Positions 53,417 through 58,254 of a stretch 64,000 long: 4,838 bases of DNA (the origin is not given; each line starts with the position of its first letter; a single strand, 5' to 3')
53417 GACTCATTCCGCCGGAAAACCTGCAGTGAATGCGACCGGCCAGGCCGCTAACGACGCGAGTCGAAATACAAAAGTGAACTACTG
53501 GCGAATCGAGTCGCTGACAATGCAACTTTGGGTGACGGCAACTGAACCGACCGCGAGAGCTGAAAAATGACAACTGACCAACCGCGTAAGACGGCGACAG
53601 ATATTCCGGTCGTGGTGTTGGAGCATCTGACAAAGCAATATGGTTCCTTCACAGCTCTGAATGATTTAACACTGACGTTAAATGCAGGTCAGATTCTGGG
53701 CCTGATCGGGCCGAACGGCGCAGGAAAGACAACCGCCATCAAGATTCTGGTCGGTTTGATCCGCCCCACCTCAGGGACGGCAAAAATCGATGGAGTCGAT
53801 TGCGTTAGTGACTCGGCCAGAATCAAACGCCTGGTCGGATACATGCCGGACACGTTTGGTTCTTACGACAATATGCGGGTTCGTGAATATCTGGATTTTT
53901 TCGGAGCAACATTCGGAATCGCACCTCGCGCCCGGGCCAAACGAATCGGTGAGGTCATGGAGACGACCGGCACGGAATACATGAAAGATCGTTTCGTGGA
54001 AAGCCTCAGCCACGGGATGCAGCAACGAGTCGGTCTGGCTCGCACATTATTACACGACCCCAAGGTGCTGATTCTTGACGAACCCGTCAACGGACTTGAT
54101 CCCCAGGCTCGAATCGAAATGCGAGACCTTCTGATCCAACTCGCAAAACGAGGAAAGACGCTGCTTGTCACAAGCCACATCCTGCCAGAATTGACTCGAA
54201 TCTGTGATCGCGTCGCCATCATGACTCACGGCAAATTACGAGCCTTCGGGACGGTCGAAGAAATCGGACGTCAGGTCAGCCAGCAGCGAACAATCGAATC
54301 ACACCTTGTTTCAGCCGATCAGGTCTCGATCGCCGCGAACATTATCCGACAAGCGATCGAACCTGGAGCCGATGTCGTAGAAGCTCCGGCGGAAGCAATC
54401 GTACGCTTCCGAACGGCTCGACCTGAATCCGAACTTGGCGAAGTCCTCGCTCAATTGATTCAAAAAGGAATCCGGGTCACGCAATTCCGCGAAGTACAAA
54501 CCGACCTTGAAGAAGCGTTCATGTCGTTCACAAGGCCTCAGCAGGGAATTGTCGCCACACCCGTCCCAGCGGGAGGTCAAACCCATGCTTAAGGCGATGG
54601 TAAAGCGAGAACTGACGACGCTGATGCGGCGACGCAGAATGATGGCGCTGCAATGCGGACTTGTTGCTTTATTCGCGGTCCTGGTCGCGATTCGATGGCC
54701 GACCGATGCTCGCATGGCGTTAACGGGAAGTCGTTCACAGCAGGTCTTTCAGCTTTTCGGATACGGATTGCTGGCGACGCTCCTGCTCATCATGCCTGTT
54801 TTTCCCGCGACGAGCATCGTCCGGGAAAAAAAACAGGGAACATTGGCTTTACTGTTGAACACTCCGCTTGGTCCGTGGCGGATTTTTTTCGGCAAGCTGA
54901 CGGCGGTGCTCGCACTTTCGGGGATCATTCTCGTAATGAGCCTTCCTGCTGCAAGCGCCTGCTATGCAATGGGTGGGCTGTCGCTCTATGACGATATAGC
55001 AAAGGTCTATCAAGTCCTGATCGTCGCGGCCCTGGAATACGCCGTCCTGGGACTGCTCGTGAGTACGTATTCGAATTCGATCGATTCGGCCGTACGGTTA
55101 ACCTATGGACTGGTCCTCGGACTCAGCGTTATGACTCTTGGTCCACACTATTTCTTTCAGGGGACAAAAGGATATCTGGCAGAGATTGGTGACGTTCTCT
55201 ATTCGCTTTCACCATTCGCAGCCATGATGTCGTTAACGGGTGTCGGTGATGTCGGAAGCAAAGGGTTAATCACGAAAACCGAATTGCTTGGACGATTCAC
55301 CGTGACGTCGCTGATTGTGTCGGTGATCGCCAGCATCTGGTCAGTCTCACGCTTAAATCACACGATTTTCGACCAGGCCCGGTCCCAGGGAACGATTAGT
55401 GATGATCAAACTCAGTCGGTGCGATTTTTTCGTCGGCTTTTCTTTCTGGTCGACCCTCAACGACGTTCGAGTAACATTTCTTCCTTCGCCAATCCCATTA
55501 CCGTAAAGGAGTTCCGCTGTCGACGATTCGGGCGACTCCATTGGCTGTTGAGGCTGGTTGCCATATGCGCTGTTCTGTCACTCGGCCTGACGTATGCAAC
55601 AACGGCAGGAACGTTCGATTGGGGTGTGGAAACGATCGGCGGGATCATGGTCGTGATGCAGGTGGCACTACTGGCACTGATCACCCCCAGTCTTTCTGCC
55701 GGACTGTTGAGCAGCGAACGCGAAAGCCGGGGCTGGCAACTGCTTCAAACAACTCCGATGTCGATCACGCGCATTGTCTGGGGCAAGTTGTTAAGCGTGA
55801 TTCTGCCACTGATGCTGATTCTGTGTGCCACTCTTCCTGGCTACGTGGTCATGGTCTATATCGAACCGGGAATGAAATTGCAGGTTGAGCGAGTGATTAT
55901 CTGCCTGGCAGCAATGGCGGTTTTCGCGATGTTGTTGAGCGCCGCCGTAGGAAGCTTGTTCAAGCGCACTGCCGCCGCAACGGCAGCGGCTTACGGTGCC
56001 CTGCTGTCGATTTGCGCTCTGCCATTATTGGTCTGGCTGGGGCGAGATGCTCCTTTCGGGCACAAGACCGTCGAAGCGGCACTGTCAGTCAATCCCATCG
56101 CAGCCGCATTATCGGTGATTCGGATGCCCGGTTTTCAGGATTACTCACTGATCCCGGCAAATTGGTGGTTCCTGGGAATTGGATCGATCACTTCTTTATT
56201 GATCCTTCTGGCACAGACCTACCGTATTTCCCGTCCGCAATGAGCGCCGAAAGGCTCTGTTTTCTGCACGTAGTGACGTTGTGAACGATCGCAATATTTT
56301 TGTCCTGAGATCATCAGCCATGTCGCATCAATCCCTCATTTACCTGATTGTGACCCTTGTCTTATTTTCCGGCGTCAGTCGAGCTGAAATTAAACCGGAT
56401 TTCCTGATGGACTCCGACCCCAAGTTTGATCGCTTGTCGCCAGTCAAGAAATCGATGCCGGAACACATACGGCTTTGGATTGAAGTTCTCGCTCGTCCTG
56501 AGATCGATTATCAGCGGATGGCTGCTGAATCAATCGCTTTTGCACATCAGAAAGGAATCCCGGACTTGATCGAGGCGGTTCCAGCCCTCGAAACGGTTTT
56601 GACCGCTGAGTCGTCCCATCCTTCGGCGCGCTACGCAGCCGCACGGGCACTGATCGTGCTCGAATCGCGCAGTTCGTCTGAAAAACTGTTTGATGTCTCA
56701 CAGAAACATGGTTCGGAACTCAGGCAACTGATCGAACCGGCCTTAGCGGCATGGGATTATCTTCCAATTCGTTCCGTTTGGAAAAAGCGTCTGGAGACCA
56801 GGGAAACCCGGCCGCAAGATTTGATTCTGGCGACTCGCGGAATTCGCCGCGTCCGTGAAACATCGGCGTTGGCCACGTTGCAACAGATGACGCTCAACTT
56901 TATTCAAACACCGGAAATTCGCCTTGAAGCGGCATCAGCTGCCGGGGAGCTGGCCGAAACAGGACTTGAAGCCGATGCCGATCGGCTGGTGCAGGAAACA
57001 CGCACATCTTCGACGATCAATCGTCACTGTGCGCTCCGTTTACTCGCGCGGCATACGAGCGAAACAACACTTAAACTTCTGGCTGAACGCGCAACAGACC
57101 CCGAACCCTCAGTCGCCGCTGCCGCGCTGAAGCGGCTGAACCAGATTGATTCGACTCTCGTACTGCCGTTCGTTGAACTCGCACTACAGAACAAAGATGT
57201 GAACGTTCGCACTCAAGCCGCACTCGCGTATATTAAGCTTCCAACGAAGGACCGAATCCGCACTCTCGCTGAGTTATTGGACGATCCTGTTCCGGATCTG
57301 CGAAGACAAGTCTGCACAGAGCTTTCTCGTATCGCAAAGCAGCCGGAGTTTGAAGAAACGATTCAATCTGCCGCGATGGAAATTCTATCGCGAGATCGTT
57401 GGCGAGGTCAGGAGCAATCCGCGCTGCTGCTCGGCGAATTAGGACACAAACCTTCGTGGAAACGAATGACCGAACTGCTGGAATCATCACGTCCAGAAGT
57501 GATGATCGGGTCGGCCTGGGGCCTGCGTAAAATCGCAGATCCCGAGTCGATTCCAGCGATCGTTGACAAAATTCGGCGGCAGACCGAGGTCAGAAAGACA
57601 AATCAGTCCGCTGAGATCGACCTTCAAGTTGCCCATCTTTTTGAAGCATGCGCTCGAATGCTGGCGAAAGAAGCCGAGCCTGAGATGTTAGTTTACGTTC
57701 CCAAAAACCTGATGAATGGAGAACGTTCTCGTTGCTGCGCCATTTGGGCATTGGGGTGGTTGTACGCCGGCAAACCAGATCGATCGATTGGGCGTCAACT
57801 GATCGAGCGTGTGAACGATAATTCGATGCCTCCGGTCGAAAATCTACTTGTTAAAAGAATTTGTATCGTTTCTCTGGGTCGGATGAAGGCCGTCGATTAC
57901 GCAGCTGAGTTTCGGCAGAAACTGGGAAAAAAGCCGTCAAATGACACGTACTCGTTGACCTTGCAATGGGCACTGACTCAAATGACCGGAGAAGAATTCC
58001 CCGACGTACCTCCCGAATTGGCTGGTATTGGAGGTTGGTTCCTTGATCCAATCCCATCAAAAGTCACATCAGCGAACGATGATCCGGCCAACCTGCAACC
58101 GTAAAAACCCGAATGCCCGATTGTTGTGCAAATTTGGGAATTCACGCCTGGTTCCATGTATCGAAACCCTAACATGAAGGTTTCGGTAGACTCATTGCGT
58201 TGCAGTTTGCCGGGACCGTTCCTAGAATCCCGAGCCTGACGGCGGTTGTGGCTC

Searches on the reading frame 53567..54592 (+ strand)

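Call 12: search_protein_families(library=pfam, proteins=[window:53567-54592:+], max_evalue=0.001)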
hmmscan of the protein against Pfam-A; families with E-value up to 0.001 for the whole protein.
window:53567-54592:+ (341 aa): 4 families
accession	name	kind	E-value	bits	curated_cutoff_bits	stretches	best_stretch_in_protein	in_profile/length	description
PF00005.33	ABC_tran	-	4.6e-33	115.2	25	1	31-175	1-137/137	ABC transporter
PF13304.12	AAA_21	-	7.6e-14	52.9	27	2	146-209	237-302/304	AAA domain, putative AbiEii toxin, Type IV TA system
PF13175.12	AAA_15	-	0.0001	22.5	32.1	0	46-68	28-50/374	AAA ATPase domain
PF13732.12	DrrA1-3_C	-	0.00097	20.2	27.4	0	228-320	1-79/81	ATP-binding protein DrrA1-3-like, C-terminal domain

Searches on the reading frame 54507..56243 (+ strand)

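Call 12: search_protein_families(library=pfam, proteins=[window:54507-56243:+], max_evalue=0.001)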
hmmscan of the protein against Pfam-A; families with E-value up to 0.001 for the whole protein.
window:54507-56243:+ (578 aa): 4 families
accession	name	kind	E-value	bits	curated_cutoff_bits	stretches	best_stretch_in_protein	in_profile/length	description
PF12679.13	ABC2_membrane_2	-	1.7e-17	64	27.2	2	30-264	2-263/283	ABC-2 family transporter protein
PF12698.13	ABC2_membrane_3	-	4e-17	62.8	31.6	2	377-568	160-346/347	ABC-2 family transporter protein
PF12730.13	ABC2_membrane_4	-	1e-11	45.6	27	2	41-183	10-149/179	ABC-2 family transporter protein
PF13346.12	ABC2_membrane_5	-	0.0004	20.4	25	1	381-511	35-163/205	ABC-2 family transporter protein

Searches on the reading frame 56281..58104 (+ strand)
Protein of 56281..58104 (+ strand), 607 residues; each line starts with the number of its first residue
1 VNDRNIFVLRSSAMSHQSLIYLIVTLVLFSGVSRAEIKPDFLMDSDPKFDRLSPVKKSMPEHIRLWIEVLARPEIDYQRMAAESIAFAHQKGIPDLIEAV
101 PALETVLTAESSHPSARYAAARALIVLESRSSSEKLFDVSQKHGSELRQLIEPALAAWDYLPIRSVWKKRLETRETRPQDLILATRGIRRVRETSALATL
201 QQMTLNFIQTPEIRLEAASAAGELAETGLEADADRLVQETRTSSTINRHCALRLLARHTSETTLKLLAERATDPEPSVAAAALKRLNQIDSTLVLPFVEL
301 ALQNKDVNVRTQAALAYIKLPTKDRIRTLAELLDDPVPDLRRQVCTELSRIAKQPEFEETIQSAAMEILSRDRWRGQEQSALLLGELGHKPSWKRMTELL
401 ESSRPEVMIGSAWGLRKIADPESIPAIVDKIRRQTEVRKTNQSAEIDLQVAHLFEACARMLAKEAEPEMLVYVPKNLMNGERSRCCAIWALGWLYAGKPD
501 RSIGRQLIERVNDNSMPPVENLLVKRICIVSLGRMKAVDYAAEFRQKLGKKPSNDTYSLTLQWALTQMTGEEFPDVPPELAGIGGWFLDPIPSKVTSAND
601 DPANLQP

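Call 12: search_protein_families(library=pfam, proteins=[window:56281-58104:+], max_evalue=0.001)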
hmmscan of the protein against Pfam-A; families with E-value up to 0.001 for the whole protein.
window:56281-58104:+ (607 aa): 4 families
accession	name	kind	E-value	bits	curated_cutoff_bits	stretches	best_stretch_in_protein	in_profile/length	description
PF13646.12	HEAT_2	-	2.3e-26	92.4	27.7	5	266-346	3-84/88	HEAT repeats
PF02985.28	HEAT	-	3.6e-09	36.5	23.5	0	328-353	4-29/31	HEAT repeat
PF13513.12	HEAT_EZ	-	0.00014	22.7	27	0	84-124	10-52/55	HEAT-like repeat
PF00514.29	Arm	-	0.00061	20.2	20.6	0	91-124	3-36/41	Armadillo/beta-catenin-like repeat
